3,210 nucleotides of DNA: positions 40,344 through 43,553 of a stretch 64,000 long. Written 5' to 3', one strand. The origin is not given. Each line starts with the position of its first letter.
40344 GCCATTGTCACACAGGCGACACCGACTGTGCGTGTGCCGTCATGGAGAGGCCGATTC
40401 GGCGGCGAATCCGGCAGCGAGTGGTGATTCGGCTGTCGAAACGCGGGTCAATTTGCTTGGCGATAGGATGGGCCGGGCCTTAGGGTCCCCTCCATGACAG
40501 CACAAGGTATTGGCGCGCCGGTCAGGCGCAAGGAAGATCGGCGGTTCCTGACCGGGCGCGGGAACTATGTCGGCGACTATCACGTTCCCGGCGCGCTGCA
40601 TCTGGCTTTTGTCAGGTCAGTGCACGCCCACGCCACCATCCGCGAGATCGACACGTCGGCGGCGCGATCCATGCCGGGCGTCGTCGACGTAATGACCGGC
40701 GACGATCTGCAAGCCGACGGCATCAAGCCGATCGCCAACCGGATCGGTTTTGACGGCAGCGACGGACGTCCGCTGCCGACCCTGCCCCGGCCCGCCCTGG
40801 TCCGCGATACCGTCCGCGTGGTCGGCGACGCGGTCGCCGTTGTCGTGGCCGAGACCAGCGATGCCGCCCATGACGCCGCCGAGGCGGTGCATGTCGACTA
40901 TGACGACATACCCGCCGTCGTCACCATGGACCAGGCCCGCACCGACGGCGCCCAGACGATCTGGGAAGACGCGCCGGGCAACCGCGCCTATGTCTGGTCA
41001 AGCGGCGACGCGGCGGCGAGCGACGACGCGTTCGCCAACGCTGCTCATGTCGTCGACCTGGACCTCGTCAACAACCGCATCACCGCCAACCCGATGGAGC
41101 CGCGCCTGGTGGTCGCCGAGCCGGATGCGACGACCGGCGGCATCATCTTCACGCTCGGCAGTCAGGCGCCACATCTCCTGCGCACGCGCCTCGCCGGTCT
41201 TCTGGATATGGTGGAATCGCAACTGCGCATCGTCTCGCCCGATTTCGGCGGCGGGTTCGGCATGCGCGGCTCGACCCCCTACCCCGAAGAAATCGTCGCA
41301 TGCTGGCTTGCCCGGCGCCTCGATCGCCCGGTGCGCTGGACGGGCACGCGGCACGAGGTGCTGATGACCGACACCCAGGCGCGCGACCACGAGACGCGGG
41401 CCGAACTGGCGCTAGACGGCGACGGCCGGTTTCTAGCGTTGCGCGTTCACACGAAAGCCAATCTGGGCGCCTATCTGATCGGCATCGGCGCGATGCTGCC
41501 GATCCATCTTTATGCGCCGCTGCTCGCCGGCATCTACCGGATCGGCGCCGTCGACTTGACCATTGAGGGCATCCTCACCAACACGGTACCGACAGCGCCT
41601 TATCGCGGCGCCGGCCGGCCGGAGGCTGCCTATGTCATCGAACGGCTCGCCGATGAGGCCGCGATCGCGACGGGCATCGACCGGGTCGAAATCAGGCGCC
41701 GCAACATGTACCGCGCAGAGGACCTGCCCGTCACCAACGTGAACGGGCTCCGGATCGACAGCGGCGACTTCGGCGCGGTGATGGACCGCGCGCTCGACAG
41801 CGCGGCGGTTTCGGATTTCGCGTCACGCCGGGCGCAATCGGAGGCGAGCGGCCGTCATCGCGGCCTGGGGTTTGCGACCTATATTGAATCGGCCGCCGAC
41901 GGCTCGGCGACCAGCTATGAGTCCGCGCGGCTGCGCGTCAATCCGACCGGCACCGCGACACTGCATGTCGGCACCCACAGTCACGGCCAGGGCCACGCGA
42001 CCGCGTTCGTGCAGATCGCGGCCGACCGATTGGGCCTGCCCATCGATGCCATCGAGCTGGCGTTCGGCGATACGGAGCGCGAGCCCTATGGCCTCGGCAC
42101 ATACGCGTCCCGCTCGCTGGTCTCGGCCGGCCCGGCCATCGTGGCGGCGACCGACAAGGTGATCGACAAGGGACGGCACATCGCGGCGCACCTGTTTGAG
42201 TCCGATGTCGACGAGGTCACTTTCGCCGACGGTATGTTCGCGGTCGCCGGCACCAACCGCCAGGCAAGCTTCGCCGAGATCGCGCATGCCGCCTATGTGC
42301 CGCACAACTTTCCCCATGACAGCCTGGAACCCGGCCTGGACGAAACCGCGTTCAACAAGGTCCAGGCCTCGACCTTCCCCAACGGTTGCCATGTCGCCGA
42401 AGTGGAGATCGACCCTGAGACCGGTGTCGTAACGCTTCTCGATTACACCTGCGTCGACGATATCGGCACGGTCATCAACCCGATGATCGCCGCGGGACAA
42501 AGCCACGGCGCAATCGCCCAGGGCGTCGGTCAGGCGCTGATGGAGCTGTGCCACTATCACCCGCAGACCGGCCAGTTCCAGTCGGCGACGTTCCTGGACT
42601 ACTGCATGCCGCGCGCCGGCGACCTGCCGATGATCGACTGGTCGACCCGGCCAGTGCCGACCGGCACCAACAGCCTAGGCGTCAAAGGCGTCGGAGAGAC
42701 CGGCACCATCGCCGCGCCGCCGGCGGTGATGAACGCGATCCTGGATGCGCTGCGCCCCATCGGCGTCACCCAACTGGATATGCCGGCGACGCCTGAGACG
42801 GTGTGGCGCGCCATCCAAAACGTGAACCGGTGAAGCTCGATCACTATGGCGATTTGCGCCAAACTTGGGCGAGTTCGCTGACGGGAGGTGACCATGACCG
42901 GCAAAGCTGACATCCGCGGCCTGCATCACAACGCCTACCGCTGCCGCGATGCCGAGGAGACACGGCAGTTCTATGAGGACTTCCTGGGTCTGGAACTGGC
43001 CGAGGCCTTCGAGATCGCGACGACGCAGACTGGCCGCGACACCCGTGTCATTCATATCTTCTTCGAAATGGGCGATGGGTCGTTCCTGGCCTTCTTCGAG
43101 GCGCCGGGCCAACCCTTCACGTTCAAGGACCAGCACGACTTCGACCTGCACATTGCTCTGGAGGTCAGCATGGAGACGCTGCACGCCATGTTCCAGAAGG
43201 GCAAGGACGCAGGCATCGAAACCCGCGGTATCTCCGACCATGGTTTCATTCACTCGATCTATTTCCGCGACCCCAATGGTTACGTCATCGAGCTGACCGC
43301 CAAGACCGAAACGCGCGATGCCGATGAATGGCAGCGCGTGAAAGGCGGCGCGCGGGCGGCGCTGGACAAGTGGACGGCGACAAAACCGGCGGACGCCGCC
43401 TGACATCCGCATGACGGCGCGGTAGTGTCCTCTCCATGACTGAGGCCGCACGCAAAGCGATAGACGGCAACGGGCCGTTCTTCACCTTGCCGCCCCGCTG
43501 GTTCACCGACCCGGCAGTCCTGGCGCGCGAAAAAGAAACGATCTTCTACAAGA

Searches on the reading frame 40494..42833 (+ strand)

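Call 5: search_protein_families(library=pfam, proteins=[window:40494-42833:+], max_evalue=0.1)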
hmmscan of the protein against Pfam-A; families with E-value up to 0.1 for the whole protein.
window:40494-42833:+ (779 aa): 3 families
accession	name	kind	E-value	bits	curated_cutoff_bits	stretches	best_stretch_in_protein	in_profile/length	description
PF20256.3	MoCoBD_2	-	1.1e-80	271.6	27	1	440-712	6-283/283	Molybdopterin cofactor-binding domain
PF02738.23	MoCoBD_1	-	1.8e-65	220.9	27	1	158-405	3-244/244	Molybdopterin cofactor-binding domain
PF01315.27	Ald_Xan_dh_C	-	5.2e-28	98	31.3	1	20-138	1-108/110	Aldehyde oxidase and xanthine dehydrogenase, a/b hammerhead domain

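Call 48: search_protein_families(library=ncbifam, proteins=[window:40494-42833:+], max_evalue=0.00001)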
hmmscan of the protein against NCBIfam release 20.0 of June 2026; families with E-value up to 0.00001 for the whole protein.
window:40494-42833:+ (779 aa): 13 families
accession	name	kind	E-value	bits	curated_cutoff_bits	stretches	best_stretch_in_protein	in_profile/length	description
NF041018.1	glyceraldDH_alpha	equivalog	1.8e-179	598.6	790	1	6-771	3-741/741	glyceraldehyde dehydrogenase subunit alpha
NF040766.1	CODH_aero_grp5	exception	2e-166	555.4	950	2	3-590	2-583/785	aerobic carbon-monoxide dehydrogenase large subunit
TIGR02416.1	CO_dehy_Mo_lg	equivalog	1.1e-150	503.3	991.15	1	14-773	1-770/770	aerobic carbon-monoxide dehydrogenase large subunit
NF043082.1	XdhA_XDHase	equivalog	2.5e-111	373.1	780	1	6-776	1-754/758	xanthine dehydrogenase subunit XdhA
NF007426.0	PRK09970.1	equivalog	8.4e-102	341.6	916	1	3-776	3-757/761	xanthine dehydrogenase molybdenum-binding subunit XdhA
TIGR03194.1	4hydrxCoA_A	equivalog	1.6e-101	341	994.55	1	19-773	10-745/746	4-hydroxybenzoyl-CoA reductase subunit alpha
TIGR03196.1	pucD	equivalog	7.2e-82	276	783.65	1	5-753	2-740/763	xanthine dehydrogenase subunit D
NF045668.1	pterin_aldehy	equivalog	2.8e-74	250.7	1100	1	32-774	204-904/905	molybdopterin-dependent aldehyde oxidoreductase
TIGR02965.1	xanthine_xdhB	equivalog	1.9e-68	231.4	849.5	1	13-777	8-757/758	xanthine dehydrogenase molybdopterin binding subunit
TIGR03313.1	Se_sel_red_Mo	hypoth_equivalog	1.7e-61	208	1101.9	2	174-774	362-949/951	molybdopterin-dependent oxidoreductase Mo/Fe-S-binding subunit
TIGR03311.1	Se_dep_XDH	equivalog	3.8e-56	190.7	830.45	2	5-559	160-677/848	selenium-dependent xanthine dehydrogenase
NF041671.1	peri_hyde_PaoC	equivalog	1.1e-49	169.5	1180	1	6-769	18-726/735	aldehyde oxidoreductase molybdenum-binding subunit PaoC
TIGR02969.1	mam_aldehyde_ox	subfamily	3.6e-36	124.1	1912.3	1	4-754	574-1280/1330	aldehyde oxidase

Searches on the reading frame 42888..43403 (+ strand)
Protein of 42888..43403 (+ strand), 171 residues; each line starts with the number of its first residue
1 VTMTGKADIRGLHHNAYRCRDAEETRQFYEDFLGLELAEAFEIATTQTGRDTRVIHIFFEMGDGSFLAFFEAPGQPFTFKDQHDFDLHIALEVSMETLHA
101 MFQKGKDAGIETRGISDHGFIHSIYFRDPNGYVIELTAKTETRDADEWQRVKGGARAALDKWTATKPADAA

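Call 48: search_protein_families(library=ncbifam, proteins=[window:42888-43403:+], max_evalue=0.00001)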
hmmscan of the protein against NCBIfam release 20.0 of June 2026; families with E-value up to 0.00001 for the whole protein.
window:42888-43403:+ (171 aa): 3 families
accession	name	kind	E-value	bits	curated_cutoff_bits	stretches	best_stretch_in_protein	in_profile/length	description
NF000495.1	FosK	exception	3.9e-08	33.2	280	1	9-141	2-114/132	fosfomycin resistance glutathione transferase FosK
NF000494.1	FosF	exception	1.7e-06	28.1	280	0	9-141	2-114/132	fosfomycin resistance glutathione transferase FosF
NF050075.1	SMU1112c_YaeR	equivalog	3.5e-06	27.3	140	1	10-136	2-123/125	SMU1112c/YaeR family gloxylase I-like metalloprotein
